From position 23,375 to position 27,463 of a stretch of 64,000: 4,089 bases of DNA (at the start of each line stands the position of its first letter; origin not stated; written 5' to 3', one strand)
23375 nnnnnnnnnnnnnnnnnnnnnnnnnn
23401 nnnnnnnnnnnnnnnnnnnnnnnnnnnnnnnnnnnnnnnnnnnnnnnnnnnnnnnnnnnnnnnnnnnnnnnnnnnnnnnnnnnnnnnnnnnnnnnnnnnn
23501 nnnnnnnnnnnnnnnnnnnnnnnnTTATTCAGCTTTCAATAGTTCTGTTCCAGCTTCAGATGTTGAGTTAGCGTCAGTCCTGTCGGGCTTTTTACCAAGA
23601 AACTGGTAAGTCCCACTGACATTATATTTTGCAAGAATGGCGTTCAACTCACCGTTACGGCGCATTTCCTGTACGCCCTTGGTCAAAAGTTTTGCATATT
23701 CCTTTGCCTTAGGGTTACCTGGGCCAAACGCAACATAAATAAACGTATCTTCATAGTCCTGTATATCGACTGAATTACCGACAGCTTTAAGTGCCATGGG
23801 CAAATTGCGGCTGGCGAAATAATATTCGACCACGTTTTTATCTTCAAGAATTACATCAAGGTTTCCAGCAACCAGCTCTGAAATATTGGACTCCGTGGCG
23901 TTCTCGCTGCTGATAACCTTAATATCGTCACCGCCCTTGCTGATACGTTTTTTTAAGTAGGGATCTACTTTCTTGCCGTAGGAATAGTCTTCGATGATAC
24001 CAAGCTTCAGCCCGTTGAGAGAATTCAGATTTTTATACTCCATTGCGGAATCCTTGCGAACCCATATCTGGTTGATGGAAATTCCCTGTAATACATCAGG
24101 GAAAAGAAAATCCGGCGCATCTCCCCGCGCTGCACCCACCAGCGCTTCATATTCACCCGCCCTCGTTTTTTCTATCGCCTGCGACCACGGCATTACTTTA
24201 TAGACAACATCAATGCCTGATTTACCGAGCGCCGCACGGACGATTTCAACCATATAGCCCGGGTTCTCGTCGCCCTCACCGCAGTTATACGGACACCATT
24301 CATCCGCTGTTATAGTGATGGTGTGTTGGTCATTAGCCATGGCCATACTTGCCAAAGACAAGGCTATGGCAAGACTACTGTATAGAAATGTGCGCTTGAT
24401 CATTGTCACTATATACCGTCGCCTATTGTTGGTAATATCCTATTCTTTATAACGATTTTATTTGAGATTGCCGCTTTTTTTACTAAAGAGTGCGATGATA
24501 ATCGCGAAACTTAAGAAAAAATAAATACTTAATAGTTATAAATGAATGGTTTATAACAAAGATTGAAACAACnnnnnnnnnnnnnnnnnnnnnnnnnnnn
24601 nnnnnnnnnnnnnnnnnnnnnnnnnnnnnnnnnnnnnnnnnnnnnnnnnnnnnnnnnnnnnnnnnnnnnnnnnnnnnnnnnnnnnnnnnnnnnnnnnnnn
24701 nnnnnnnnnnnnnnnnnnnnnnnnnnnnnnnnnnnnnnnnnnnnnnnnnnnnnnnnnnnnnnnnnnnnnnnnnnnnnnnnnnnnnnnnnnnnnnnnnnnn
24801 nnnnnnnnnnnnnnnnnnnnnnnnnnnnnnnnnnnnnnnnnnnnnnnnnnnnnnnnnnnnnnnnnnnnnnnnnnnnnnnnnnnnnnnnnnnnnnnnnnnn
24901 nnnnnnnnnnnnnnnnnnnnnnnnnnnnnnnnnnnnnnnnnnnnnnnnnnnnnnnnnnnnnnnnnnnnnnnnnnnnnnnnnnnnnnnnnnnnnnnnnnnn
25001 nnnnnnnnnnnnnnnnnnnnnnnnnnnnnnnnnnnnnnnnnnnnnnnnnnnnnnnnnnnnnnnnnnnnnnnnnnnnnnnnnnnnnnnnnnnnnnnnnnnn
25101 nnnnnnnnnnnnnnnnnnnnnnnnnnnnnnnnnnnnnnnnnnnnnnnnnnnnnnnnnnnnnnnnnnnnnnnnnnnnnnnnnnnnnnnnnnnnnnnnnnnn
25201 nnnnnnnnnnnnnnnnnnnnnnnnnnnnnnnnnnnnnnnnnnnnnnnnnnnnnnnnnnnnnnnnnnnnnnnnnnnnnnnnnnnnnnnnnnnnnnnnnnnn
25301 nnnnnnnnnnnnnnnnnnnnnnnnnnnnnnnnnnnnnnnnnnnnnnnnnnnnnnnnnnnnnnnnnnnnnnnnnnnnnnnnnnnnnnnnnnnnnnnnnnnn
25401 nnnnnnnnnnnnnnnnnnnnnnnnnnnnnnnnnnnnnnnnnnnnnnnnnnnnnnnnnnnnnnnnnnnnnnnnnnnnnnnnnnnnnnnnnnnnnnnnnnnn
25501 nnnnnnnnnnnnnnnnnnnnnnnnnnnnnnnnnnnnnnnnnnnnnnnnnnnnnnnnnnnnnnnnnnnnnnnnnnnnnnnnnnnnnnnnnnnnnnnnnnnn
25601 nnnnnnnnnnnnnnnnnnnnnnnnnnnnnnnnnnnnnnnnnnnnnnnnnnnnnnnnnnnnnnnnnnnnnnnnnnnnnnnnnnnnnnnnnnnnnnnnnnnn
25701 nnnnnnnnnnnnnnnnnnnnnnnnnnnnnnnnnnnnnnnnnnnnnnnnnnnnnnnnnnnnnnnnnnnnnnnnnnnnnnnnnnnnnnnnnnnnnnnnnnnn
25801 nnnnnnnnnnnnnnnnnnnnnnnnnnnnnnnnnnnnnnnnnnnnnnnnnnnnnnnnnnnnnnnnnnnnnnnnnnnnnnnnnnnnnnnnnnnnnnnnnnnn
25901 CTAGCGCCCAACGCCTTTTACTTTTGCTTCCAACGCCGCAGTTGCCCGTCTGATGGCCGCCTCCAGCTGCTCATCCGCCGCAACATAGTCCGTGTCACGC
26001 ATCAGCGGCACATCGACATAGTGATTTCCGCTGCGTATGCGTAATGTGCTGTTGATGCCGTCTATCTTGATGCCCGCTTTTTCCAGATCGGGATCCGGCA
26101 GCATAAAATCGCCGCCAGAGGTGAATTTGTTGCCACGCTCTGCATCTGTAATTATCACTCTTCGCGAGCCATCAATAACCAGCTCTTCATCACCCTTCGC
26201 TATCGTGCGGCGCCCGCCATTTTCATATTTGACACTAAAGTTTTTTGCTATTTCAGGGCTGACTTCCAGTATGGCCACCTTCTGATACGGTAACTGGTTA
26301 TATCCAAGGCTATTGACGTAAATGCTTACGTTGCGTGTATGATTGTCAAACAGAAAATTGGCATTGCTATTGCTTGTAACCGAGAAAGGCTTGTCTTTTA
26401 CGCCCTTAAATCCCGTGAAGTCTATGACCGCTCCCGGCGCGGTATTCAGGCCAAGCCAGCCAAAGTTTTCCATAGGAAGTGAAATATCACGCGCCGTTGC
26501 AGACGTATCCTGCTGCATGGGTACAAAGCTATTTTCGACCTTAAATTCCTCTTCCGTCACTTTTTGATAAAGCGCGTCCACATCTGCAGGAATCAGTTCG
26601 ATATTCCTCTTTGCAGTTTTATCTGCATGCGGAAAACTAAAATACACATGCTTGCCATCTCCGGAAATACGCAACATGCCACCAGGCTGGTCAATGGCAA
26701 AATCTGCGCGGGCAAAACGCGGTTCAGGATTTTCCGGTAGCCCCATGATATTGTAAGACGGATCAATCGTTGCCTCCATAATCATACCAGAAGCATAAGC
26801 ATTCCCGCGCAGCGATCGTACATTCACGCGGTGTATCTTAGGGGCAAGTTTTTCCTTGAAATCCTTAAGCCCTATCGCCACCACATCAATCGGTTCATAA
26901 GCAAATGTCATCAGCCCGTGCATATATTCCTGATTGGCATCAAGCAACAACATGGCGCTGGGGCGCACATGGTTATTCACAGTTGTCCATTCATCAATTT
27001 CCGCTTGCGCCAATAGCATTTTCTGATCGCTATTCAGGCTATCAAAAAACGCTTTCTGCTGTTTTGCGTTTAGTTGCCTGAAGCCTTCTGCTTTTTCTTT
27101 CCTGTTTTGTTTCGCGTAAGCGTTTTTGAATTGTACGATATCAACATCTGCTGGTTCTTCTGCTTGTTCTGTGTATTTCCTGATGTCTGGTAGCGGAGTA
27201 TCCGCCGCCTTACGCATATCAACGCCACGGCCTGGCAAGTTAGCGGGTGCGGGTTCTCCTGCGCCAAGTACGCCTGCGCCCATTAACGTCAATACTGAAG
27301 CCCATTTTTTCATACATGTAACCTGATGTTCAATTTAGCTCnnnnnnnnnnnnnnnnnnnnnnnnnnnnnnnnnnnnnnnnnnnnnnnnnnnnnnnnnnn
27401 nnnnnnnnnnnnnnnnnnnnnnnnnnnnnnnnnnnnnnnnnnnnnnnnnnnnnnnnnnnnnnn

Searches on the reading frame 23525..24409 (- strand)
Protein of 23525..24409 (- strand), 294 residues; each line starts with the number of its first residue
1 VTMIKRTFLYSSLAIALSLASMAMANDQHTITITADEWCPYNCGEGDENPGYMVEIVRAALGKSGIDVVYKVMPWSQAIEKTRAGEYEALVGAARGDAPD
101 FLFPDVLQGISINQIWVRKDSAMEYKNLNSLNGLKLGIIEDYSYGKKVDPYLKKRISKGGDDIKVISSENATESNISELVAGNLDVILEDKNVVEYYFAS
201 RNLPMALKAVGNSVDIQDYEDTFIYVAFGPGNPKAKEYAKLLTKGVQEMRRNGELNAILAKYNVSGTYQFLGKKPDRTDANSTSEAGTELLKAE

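Call 8: search_protein_families(library=pfam, proteins=[window:23525-24409:-], max_evalue=0.01)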
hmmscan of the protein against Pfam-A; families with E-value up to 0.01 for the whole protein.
window:23525-24409:- (294 aa): 2 families
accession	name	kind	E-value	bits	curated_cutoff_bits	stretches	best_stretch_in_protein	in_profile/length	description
PF00497.25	SBP_bac_3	-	1e-09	38.7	26.4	1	34-262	5-129/132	Bacterial extracellular solute-binding proteins, family 3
PF00496.27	SBP_bac_5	-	0.00079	19.1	32.4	1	43-100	295-352/368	Bacterial extracellular solute-binding proteins, family 5 Middle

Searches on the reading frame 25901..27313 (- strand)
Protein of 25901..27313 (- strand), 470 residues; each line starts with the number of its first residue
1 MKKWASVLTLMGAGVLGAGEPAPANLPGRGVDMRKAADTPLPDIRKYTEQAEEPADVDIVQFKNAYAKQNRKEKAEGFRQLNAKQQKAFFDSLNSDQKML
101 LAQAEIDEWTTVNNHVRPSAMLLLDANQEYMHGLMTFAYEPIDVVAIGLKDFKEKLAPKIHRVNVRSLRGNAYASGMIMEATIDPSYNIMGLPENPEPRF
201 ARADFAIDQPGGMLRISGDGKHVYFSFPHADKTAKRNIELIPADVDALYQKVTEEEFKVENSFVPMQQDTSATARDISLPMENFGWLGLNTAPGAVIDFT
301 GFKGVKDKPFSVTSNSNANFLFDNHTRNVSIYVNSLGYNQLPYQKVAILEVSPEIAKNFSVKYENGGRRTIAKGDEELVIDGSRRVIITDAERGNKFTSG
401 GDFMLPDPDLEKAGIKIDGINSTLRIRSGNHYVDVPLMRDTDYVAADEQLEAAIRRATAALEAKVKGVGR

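Call 8: search_protein_families(library=pfam, proteins=[window:25901-27313:-], max_evalue=0.01)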
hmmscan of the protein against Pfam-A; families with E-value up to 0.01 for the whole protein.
window:25901-27313:- (470 aa): 1 family
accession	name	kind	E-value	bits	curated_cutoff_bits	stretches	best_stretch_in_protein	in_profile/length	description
PF05582.17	Peptidase_U57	-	0.0057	16.4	25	0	29-159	34-142/280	YabG peptidase U57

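Call 30: search_protein_families(library=ncbifam, proteins=[window:25901-27313:-], max_evalue=0.1)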
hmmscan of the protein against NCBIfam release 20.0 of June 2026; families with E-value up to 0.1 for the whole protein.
window:25901-27313:- (470 aa): 1 family
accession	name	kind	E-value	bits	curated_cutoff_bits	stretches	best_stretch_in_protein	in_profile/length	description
TIGR02855.1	spore_yabG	equivalog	0.014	14.7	270.4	1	29-159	34-144/283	sporulation peptidase YabG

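Call 55: search_protein_families(library=padloc, proteins=[window:25901-27313:-], max_evalue=0.01)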
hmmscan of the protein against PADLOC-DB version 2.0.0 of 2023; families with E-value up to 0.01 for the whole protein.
window:25901-27313:- (470 aa): 0 families

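Call 89: search_solved_structures(query=window:25901-27313:-, max_evalue=1)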
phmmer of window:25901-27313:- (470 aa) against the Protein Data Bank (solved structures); distinct sequences matched with E-value up to 1: 2.
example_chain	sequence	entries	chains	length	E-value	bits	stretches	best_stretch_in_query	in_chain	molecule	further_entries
1pm9_A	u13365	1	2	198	0.29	13.2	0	314-368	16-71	Superoxide dismutase [Mn], mitochondrial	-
2gds_A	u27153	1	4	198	0.29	13.2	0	314-368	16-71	Superoxide dismutase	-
